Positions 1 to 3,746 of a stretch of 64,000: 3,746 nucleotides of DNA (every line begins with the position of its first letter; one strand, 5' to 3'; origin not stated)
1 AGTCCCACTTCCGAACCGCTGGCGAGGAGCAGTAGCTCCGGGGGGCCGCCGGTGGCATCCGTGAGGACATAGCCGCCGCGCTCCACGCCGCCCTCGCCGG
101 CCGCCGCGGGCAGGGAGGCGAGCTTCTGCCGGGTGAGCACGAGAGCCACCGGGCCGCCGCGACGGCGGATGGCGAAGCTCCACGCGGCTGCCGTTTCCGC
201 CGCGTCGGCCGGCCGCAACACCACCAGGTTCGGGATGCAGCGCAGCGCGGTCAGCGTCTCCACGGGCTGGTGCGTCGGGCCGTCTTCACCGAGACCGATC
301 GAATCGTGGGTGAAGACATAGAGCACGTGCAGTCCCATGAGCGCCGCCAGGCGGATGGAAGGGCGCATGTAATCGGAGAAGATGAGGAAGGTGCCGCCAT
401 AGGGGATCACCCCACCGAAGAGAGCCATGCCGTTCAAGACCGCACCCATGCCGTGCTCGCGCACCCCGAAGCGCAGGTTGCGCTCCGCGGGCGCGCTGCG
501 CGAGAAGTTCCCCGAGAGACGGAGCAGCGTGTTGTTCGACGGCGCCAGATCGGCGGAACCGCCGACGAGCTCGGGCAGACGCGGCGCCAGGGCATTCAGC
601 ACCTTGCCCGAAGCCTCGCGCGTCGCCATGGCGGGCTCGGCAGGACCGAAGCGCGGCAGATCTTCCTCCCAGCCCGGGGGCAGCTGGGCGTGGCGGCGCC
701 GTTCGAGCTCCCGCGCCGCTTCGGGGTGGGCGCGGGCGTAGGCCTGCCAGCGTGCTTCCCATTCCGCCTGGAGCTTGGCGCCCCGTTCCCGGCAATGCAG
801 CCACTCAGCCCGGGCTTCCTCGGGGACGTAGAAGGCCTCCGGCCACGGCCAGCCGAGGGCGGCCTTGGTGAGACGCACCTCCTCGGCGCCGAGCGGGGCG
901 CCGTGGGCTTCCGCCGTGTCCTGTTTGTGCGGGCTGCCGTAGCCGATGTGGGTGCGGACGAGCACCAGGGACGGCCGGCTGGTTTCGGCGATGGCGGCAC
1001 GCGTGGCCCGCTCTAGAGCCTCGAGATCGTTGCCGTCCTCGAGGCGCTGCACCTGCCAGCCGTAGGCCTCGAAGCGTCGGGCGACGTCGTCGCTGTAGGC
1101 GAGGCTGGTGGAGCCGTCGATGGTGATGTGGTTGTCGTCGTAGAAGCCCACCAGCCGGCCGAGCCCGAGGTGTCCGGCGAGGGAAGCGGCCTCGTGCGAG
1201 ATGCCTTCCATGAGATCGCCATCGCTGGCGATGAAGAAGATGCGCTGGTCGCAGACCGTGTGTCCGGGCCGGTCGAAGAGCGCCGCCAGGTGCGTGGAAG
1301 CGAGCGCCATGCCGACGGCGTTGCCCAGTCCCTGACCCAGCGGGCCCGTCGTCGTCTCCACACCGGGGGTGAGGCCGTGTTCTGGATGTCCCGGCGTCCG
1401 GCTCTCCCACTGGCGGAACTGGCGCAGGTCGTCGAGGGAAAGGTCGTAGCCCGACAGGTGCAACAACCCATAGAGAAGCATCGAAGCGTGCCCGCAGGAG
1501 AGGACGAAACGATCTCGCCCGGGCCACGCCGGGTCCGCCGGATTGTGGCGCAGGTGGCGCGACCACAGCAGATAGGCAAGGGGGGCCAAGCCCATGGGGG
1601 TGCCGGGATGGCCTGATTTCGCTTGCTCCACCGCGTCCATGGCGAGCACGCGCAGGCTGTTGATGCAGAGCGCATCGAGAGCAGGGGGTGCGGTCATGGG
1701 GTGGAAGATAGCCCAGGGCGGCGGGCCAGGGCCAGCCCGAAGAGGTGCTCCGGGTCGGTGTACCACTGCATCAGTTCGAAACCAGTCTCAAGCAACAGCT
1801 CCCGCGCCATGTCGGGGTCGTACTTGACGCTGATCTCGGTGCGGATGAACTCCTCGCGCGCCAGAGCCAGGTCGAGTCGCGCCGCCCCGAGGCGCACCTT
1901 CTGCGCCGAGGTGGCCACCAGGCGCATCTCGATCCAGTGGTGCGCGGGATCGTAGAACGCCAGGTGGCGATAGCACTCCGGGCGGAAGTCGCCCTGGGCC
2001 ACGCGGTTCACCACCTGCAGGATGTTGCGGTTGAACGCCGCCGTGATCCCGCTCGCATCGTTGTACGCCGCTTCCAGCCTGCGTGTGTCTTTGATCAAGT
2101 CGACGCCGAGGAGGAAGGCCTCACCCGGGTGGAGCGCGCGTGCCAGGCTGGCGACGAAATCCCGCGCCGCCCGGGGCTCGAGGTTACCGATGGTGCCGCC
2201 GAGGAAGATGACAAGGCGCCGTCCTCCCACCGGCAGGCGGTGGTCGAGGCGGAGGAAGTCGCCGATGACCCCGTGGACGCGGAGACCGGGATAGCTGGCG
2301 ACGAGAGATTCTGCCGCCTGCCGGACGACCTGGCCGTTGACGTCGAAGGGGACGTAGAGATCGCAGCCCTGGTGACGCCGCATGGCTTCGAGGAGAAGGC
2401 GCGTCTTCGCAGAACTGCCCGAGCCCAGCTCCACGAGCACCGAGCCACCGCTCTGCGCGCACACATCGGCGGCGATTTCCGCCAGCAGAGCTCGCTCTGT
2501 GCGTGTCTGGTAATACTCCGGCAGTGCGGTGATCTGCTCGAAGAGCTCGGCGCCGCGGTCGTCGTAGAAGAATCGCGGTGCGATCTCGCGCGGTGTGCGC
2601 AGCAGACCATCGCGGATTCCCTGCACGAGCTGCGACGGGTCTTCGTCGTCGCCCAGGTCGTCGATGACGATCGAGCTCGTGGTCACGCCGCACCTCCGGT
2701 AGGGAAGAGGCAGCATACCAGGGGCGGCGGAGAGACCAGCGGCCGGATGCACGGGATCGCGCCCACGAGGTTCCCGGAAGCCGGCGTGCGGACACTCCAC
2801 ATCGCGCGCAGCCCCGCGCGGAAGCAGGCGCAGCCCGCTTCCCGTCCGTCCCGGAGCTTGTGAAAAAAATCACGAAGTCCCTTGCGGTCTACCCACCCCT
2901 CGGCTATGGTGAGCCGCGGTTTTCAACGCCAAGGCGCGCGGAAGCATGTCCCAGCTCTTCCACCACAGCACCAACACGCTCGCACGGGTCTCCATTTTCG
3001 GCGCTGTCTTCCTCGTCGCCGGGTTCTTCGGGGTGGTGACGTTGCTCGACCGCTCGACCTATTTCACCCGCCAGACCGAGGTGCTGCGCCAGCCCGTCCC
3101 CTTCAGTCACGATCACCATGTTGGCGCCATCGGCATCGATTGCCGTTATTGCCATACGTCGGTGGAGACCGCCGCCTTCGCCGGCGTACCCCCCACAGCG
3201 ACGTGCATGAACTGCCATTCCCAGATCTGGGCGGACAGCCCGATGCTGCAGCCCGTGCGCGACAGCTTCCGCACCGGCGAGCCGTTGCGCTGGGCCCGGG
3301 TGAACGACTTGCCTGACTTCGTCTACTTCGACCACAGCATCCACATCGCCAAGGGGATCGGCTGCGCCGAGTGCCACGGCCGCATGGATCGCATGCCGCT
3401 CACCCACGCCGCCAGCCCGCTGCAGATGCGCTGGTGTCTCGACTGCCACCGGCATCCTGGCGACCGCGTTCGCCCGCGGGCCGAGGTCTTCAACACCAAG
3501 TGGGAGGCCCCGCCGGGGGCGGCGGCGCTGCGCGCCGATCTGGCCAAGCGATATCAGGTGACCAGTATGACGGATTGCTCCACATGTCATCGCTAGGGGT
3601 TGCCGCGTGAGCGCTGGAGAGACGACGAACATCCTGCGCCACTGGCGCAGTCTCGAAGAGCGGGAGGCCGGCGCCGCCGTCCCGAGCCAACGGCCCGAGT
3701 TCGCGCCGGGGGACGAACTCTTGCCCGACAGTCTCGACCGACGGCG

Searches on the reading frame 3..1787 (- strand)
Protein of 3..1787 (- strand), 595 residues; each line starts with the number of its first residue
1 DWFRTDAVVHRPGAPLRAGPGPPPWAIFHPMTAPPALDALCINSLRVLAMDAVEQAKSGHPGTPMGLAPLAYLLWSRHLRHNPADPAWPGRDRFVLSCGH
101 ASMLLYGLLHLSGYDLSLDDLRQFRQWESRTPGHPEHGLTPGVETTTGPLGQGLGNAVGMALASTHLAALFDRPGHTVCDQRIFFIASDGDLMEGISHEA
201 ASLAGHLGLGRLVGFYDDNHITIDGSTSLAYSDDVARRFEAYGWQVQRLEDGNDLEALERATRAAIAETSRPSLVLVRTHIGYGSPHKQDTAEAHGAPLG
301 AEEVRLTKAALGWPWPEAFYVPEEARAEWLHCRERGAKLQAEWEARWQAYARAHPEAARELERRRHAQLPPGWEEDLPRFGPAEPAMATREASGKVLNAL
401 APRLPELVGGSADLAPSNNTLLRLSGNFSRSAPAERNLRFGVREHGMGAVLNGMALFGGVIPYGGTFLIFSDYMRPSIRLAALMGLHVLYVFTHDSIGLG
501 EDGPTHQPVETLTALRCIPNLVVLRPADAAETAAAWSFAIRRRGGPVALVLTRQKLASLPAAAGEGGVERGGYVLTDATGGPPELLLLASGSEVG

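Call 36: search_protein_families(library=pfam, proteins=[window:3-1787:-], max_evalue=0.001)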
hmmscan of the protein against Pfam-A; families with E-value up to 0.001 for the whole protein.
window:3-1787:- (595 aa): 2 families
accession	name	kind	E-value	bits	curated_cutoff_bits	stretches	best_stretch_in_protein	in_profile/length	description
PF00456.26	Transketolase_N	-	1.1e-142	475.4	22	1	39-370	3-334/334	Transketolase, thiamine diphosphate binding domain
PF02779.29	Transket_pyr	-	1.4e-54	184.8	27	1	386-556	2-172/174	Transketolase, pyrimidine binding domain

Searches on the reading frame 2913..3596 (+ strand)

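Call 36: search_protein_families(library=pfam, proteins=[window:2913-3596:+], max_evalue=0.001)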
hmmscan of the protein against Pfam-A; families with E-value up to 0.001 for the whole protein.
window:2913-3596:+ (227 aa): 5 families
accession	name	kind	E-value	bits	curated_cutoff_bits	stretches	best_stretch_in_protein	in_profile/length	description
PF14522.11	Cytochrome_C7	-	4.3e-12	46.1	24.8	1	137-227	1-67/67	Cytochrome c7 and related cytochrome c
PF14537.11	Cytochrom_c3_2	-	2e-08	35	25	1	144-227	2-65/79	Cytochrome c3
PF02085.21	Cytochrom_CIII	-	2.6e-06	28.2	22.9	1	57-104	16-55/101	Class III cytochrome C family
PF22113.1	Mtrc-MtrF_II-IV_dom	-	3.8e-05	23.7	30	0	150-226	8-88/176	Outer membrane cytochrome MtrC/MtrF-like, domains II/IV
PF02335.20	Cytochrom_C552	-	0.00032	20.2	24.1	1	134-189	230-292/438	Cytochrome c552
